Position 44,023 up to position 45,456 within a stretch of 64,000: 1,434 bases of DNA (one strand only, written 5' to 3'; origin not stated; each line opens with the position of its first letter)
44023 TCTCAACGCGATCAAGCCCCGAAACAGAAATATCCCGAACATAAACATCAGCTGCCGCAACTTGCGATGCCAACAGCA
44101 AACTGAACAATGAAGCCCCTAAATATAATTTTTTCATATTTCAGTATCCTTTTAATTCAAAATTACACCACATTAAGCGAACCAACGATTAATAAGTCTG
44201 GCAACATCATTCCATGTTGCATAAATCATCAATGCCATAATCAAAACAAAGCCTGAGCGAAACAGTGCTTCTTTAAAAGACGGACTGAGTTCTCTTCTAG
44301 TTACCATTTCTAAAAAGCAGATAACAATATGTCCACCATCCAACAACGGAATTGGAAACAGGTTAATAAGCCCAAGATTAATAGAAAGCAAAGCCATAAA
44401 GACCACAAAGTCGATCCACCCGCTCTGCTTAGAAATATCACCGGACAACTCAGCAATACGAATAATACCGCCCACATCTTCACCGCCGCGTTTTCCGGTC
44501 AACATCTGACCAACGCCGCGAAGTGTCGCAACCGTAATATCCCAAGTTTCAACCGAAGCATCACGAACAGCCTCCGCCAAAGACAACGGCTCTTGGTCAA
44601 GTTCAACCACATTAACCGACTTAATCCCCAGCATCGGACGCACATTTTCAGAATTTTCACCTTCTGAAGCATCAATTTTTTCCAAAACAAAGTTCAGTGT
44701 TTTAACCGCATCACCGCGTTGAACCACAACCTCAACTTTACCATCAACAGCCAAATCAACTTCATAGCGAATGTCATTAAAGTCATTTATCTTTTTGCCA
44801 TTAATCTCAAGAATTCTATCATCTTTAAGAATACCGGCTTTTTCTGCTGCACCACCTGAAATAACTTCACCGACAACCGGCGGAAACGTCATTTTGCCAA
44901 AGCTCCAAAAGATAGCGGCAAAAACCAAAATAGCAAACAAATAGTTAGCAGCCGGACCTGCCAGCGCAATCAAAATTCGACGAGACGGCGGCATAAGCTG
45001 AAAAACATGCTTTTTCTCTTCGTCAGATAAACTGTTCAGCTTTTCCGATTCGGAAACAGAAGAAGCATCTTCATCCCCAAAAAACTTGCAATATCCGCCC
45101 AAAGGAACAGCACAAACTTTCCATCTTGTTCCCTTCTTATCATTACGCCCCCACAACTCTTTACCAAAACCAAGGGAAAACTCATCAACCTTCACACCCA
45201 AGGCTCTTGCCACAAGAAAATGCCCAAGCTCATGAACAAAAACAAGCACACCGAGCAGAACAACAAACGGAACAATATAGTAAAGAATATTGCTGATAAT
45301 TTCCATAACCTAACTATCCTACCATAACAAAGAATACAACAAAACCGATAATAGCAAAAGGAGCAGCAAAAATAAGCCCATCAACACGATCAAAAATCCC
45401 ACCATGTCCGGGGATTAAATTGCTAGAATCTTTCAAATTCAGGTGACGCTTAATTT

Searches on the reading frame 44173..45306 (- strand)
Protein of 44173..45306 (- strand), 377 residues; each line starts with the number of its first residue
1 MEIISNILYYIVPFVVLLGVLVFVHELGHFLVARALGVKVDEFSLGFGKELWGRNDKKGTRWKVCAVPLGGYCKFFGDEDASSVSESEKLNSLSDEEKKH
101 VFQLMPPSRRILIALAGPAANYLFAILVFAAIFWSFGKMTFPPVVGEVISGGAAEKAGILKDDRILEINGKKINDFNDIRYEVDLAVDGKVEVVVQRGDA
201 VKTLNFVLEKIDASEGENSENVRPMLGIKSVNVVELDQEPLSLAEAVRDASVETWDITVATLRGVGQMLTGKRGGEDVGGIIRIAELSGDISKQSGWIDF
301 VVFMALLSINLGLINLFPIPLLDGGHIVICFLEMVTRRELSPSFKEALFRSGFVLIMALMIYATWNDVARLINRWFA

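Call 54: search_protein_families(library=pfam, max_evalue=0.00001, proteins=[window:44173-45306:-])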
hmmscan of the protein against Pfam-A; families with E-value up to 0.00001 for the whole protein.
window:44173-45306:- (377 aa): 4 families
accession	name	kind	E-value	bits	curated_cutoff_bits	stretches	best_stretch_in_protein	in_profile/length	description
PF02163.28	Peptidase_M50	-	2e-65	220.7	27.2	1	14-359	2-221/221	Peptidase family M50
PF17820.7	PDZ_6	-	8e-11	42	27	1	144-197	1-54/54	PDZ domain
PF13180.12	PDZ_2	-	1.5e-08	35.2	27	1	144-205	15-77/80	PDZ domain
PF00595.29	PDZ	-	1.6e-07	32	23.2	1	143-180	27-64/81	PDZ domain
